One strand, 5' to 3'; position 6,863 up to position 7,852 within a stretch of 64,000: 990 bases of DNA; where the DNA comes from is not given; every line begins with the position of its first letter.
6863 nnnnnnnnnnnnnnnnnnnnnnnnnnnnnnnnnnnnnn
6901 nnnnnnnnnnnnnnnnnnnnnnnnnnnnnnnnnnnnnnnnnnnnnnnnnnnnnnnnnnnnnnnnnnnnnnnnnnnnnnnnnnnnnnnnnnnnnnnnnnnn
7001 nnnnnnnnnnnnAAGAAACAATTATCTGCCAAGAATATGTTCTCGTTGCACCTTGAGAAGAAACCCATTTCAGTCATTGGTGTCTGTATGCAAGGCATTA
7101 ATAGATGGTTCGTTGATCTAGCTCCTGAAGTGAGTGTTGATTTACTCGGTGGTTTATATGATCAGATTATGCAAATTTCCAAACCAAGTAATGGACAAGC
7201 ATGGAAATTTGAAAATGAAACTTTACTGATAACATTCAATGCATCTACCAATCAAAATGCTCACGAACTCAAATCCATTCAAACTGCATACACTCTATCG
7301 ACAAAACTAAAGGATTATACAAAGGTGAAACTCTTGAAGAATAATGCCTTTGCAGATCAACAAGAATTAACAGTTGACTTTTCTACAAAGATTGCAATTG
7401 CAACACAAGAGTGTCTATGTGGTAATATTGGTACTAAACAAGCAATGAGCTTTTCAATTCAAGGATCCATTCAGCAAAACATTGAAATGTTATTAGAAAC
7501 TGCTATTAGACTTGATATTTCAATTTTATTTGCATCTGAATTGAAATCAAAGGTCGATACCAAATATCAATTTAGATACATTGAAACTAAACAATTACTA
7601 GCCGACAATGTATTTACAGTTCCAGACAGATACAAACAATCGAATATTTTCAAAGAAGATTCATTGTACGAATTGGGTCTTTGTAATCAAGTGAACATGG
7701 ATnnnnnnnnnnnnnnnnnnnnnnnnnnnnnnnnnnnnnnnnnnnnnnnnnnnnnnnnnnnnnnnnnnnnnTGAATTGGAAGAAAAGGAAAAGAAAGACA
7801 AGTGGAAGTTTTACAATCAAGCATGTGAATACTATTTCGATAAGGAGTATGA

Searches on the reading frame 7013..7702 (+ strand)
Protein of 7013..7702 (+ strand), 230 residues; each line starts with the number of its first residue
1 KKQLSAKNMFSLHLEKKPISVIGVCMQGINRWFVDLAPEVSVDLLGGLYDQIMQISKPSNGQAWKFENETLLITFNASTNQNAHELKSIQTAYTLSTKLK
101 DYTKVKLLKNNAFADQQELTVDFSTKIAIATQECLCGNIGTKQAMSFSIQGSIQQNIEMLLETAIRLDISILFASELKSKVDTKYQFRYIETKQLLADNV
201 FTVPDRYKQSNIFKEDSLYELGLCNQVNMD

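Call 27: predict_structure(alignment_id=A3)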
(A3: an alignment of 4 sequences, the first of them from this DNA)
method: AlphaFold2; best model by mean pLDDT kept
length: 230 residues; sequences in the alignment: 4
mean_pLDDT: 62.5   pTM: 0.52
mean pLDDT of the five models: 62.5, 58.6, 58.5, 50.5, 35.3
residues with pLDDT >= 90: 8; 70-90: 95; 50-70: 57; < 50: 70
segments of 3 or more residues with pLDDT < 50: 1-14, 137-155, 166-170, 192-216, 224-230
pLDDT, mean of each block of 10 residues (from residue 1): 33 55 80 86 89 86 76 73 75 85 88 83 75 50 34 49 51 56 55 36 31 48 43
secondary structure, 60 per line:
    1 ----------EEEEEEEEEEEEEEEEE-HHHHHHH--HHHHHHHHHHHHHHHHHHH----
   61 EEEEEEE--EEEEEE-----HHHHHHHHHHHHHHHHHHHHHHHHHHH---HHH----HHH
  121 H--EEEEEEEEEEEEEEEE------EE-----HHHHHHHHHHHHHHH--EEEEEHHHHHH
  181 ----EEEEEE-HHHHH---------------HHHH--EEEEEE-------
elements in order: E11-27 H29-35 H38-56 E61-67 E70-75 H81-107 H118-121 E124-139 H153-167 E170-174 H175-180 E185-190 H192-196 H212-215 E218-223

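Call 29: search_protein_representatives(alignment_id=A3)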
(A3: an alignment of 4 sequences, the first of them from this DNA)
Query: 4 sequences, 231 profile positions. Proteins with E-value up to 0.001 (for the whole library): 1798; up to 1e-10: 82; up to 1e-30: 43. The best 150 are listed.
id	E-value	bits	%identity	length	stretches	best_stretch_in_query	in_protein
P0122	6.6e-110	382.4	-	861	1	5-231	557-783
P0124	3.8e-109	380.0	-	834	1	1-231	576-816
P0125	7.5e-72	257.9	-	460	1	4-231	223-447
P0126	3.4e-64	232.9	-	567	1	46-231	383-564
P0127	7.4e-63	228.5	-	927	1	2-231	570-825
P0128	9.3e-63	228.2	-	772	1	6-231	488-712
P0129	2.7e-60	220.1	-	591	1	6-231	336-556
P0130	7.6e-57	208.8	-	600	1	4-227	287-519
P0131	2.0e-56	207.5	-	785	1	5-218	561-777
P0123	2.7e-56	207.0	-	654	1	1-134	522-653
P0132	7.2e-56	205.6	-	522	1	5-231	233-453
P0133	8.5e-56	205.4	-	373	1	4-228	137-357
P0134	5.2e-55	202.8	-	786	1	2-231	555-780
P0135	1.2e-54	201.6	-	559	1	3-229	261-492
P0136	3.8e-54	200.0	-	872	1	2-231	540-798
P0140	1.4e-52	194.8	-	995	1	3-231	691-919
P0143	5.3e-50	186.4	-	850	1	1-227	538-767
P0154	3.6e-41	157.5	-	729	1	6-222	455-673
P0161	4.4e-38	147.4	-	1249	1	4-215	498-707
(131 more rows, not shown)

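Call 31: fold_search(model_id=the predicted structure, library=pdb)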
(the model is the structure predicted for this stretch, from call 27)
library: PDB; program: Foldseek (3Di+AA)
matches with E <= 10: 1319; with E <= 0.001: 160
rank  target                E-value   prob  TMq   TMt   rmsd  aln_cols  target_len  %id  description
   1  8qfg                  1.5e-08  1.00  0.45  0.32  16.1       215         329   15  Cryogenic crystal structure of the Photoactivated Adenylate Cyclase OaPAC after 5 seconds of blue light illumination (released 2023-11-01)
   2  3r5g_B                1.7e-08  1.00  0.42  0.48  15.3       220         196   14  Crystal structure of the adenylyl cyclase CyaB from P. aeruginosa (released 2012-01-11)
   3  8qfi                  2.6e-08  1.00  0.44  0.32  15.8       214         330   16  Room temperature crystal structure of the Photoactivated Adenylate Cyclase OaPAC after blue light excitation at 1.8 us d (released 2023-11-01)
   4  3r5g_A                3.8e-08  1.00  0.42  0.49  14.1       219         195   15  Crystal structure of the adenylyl cyclase CyaB from P. aeruginosa (released 2012-01-11)
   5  4yut_A                4.8e-08  1.00  0.44  0.30  15.2       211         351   16  Crystal structure of photoactivated adenylyl cyclase of a cyanobacteriaOscillatoria acuminata in orthorhombic form (released 2016-06-01)
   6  2w01_B                5.4e-08  1.00  0.44  0.50  16.4       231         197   16  Crystal structure of the guanylyl cyclase Cya2 (released 2008-09-30)
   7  2w01_D                9.8e-08  1.00  0.44  0.50  16.5       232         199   16  Crystal structure of the guanylyl cyclase Cya2 (released 2008-09-30)
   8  2w01_A                1.1e-07  1.00  0.43  0.49  16.3       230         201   16  Crystal structure of the guanylyl cyclase Cya2 (released 2008-09-30)
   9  6fht_B                1.3e-07  1.00  0.44  0.15  16.4       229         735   16  Crystal structure of an artificial phytochrome regulated adenylate/guanylate cyclase in its dark adapted Pr form (released 2018-04-18)
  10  9f1w                  1.4e-07  1.00  0.44  0.30  15.8       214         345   15  SFX room temperature structure of Oscillatoria acuminata adenylyate cyclase. (released 2025-02-26)
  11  4yus                  2.3e-07  1.00  0.44  0.30  15.7       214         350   16  Crystal structure of photoactivated adenylyl cyclase of a cyanobacteriaOscillatoria acuminata in hexagonal form (released 2016-06-01)
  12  1wc4_B                2.3e-07  1.00  0.44  0.51  13.4       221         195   14  Soluble adenylyl cyclase CyaC from S. platensis in complex with alpha, beta-methylene-ATP and Europium (released 2004-12-20)
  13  5o5l_A                2.6e-07  1.00  0.41  0.42  15.0       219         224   10  X-ray structure of a bacterial adenylyl cyclase soluble domain, solved at cryogenic temperature (released 2017-11-01)
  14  6fht_A                2.7e-07  1.00  0.44  0.15  16.3       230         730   16  Crystal structure of an artificial phytochrome regulated adenylate/guanylate cyclase in its dark adapted Pr form (released 2018-04-18)
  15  1wc0_A                4.1e-07  1.00  0.45  0.51  14.2       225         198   15  Soluble adenylyl cyclase CyaC from S. platensis in complex with alpha, beta-methylene-ATP (released 2004-12-20)
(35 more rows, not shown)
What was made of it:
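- On Class III CHD: receptor C-terminal domain: Foldseek hits class III cyclases at E=1.5e-8 (call 31).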

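Call 32: search_protein_families(library=pfam, alignment_id=A4, max_evalue=0.001)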
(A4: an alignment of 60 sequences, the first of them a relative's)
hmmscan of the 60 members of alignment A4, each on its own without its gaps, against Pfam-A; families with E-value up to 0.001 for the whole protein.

A. member 1, P0180 (802 aa): 0 families

B. families by the number of members that match (of 60 scanned): 26 families (the first 25 are shown)
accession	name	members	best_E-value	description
PF00211.25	Guanylate_cyc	56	7.2e-32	Adenylate and Guanylate cyclase catalytic domain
PF05226.16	CHASE2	16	2.2e-64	CHASE2 domain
PF00672.30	HAMP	11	4.3e-14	HAMP domain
PF02743.24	dCache_1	4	3.8e-21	Cache domain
PF22673.2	MCP-like_PDC_1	4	2.3e-10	Methyl-accepting chemotaxis protein-like, first PDC sensor domain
PF01590.32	GAF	2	1.1e-17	GAF domain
PF13185.12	GAF_2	2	1.2e-16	GAF domain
PF13492.12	GAF_3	2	1.2e-15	GAF domain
PF00990.26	GGDEF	2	0.0006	Diguanylate cyclase, GGDEF domain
PF07696.17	7TMR-DISMED2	1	5e-32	7TMR-DISM extracellular 2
PF07695.17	7TMR-DISM_7TM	1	5.3e-28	7TM diverse intracellular signalling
PF00072.30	Response_reg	1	5.9e-24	Response regulator receiver domain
PF13191.12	AAA_16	1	8e-16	AAA ATPase domain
PF00989.32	PAS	1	5.2e-12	PAS fold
PF08448.16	PAS_4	1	2.3e-11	PAS fold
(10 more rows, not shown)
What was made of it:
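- On Class III CHD: receptor C-terminal domain: A profile search reaches PF00211 proteins at E of 1e-9 to 1e-13 (calls 29, 32).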

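Call 45: list_cluster_members(proteins=[P0125, P0127, P0128, P0131, P0134, P0136, P0140, P0143, P0154, P0161])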
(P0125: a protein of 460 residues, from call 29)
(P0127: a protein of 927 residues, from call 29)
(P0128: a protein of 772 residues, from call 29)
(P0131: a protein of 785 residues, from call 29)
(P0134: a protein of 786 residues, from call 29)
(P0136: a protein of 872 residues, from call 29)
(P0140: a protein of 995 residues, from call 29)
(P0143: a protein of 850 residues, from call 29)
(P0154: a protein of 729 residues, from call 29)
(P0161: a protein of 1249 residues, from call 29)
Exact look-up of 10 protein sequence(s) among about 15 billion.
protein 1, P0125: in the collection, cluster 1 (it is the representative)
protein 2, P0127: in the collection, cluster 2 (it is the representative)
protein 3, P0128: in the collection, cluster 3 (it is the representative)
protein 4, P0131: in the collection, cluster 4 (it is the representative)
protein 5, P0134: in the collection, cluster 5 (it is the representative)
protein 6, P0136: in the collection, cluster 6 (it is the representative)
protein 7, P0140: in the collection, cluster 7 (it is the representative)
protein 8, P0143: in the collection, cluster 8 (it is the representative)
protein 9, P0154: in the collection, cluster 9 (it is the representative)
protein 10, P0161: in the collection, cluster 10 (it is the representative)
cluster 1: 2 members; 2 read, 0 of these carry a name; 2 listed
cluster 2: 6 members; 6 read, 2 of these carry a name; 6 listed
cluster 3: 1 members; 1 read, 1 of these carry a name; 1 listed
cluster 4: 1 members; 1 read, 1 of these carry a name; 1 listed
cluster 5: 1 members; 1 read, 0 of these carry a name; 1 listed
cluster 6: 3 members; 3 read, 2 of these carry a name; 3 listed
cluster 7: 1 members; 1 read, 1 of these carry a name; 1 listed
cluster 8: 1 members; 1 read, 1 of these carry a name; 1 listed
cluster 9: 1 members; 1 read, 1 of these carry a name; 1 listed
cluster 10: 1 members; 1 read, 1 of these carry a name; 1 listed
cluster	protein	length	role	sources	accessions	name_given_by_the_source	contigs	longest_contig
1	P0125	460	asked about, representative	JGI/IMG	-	-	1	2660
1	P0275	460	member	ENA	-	-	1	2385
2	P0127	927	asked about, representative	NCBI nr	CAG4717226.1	unnamed protein product [Naegleria fowleri]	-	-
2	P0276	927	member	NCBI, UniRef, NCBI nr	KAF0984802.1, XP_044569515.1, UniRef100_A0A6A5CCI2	hypothetical protein FDP41_000701 [Naegleria fowleri] | Uncharacterized protein n=1 Tax=Naegleria fowleri TaxID=5763 RepID=A0A6A5CCI2_NAEFO | uncharacterized protein FDP41_000701 [Naegleria fowleri]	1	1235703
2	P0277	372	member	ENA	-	-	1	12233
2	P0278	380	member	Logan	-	-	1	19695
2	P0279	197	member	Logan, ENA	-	-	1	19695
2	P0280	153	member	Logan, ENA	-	-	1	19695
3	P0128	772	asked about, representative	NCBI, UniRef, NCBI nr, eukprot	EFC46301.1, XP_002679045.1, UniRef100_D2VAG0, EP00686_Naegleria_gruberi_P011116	predicted protein [Naegleria gruberi] | Predicted protein n=1 Tax=Naegleria gruberi TaxID=5762 RepID=D2VAG0_NAEGR | uncharacterized protein NAEGRDRAFT_65846 [Naegleria gruberi]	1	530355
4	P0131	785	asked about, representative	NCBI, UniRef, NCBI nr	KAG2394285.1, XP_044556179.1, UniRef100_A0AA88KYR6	hypothetical protein C9374_004049 [Naegleria lovaniensis] | Guanylate cyclase domain-containing protein n=1 Tax=Naegleria lovaniensis TaxID=51637 ... | uncharacterized protein C9374_004049 [Naegleria lovaniensis]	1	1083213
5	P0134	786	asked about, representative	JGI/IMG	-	-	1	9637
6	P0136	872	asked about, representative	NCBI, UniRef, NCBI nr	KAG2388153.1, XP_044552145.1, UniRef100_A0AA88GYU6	hypothetical protein C9374_001003 [Naegleria lovaniensis] | Guanylate cyclase domain-containing protein n=1 Tax=Naegleria lovaniensis TaxID=51637 ... | uncharacterized protein C9374_001003 [Naegleria lovaniensis]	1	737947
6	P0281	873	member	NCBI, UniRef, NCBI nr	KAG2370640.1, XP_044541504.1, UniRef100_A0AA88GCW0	hypothetical protein C9374_014724 [Naegleria lovaniensis] | Guanylate cyclase domain-containing protein n=1 Tax=Naegleria lovaniensis TaxID=51637 ... | uncharacterized protein C9374_014724 [Naegleria lovaniensis]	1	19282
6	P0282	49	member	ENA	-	-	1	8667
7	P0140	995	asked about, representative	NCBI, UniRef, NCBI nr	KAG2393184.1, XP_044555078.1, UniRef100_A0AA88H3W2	hypothetical protein C9374_009761 [Naegleria lovaniensis] | Guanylate cyclase domain-containing protein n=1 Tax=Naegleria lovaniensis TaxID=51637 ... | uncharacterized protein C9374_009761 [Naegleria lovaniensis]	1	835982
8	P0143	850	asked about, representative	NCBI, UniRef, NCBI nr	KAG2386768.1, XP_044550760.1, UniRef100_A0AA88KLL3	hypothetical protein C9374_002512 [Naegleria lovaniensis] | Guanylate cyclase domain-containing protein n=1 Tax=Naegleria lovaniensis TaxID=51637 ... | uncharacterized protein C9374_002512 [Naegleria lovaniensis]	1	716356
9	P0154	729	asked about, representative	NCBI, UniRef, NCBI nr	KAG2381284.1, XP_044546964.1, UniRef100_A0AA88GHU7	hypothetical protein C9374_006273 [Naegleria lovaniensis] | Nitrate/nitrite sensing protein domain-containing protein n=1 Tax=Naegleria lovaniensis ... | uncharacterized protein C9374_006273 [Naegleria lovaniensis]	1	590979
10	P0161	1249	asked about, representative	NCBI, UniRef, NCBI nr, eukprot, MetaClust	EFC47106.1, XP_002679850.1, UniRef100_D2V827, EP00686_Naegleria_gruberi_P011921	predicted protein [Naegleria gruberi] | Predicted protein n=1 Tax=Naegleria gruberi TaxID=5762 RepID=D2V827_NAEGR | uncharacterized protein NAEGRDRAFT_65007 [Naegleria gruberi]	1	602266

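Call 66: search_protein_families(library=pfam, proteins=[P0128, P0131, P0136], max_evalue=1)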
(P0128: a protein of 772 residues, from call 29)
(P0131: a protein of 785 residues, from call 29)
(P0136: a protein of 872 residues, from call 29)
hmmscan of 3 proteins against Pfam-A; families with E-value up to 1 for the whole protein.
P0128 (772 aa): 2 families
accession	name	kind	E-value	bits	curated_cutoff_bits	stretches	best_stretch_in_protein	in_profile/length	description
PF16165.10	Ferlin_C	-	0.12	12.7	29.4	1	9-69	83-143/154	Ferlin C-terminus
PF07264.17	EI24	-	0.73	10.3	32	0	42-78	7-43/199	Sulfate transporter CysZ/Etoposide-induced protein 2.4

P0131 (785 aa): 4 families
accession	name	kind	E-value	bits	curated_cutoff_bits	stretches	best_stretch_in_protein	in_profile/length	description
PF05053.19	Menin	-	0.004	16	23.6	1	486-588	538-632/678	Menin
PF14927.11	Neurensin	-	0.022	14.9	27.7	0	384-416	43-67/132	Neurensin/Transmembrane protein 74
PF00211.25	Guanylate_cyc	-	0.038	14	21.9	1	572-661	7-96/183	Adenylate and Guanylate cyclase catalytic domain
PF11645.14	PDDEXK_5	-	0.055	13.9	26.1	0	542-576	65-101/138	PD-(D/E)XK endonuclease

P0136 (872 aa): 0 families
